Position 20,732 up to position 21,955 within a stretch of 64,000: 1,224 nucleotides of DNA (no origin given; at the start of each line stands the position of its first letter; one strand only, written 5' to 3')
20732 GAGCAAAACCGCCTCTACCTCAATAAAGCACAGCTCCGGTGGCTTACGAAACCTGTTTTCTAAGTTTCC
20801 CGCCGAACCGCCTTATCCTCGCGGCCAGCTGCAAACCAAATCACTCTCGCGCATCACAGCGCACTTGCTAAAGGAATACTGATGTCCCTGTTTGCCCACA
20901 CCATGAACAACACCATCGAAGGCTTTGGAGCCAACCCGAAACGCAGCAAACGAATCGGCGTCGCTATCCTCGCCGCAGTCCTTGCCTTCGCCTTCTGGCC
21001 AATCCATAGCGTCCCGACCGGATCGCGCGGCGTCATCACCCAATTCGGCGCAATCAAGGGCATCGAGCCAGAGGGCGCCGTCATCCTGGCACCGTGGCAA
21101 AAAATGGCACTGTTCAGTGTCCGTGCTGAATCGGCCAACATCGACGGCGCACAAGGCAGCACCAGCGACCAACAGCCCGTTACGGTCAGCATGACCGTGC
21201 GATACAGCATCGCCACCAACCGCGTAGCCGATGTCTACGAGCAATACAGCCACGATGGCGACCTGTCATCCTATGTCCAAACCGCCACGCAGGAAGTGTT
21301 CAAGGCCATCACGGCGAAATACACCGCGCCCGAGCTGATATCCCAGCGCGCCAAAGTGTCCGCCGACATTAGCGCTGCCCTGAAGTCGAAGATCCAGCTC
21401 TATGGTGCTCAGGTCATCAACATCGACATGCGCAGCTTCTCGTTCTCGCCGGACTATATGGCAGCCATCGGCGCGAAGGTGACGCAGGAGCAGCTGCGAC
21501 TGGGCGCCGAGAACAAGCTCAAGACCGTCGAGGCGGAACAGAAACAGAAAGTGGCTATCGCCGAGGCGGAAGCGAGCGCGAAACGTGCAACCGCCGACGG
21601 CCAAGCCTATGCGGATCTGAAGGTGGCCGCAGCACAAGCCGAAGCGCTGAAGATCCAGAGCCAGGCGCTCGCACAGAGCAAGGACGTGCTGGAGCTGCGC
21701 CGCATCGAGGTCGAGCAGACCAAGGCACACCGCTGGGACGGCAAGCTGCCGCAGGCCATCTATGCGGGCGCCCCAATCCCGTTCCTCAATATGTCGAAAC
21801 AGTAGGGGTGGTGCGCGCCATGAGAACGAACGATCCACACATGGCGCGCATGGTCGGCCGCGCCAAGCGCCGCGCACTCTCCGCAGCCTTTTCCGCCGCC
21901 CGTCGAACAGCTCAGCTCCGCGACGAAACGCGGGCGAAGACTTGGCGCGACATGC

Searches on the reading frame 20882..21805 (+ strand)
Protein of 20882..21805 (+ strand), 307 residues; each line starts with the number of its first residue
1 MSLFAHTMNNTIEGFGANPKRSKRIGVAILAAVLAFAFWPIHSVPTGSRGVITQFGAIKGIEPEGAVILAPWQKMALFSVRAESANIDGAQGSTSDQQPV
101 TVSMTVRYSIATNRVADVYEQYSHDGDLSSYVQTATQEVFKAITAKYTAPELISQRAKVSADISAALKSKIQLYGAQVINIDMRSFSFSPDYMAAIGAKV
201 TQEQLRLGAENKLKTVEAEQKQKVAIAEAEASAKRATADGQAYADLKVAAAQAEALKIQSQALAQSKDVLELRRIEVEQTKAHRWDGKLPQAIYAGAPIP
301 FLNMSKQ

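Call 53: search_protein_families(library=phrogs, proteins=[window:20882-21805:+], max_evalue=0.001)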
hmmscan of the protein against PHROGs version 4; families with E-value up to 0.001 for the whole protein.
window:20882-21805:+ (307 aa): 3 families
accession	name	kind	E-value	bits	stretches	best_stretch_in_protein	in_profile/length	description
phrog_200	-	other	1.3e-46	160.4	1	18-307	77-362/379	lipoprotein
phrog_38808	-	unknown function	1.3e-06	29.6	1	238-303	8-66/68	-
phrog_11227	-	other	0.00038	21.4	1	214-277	45-106/138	protease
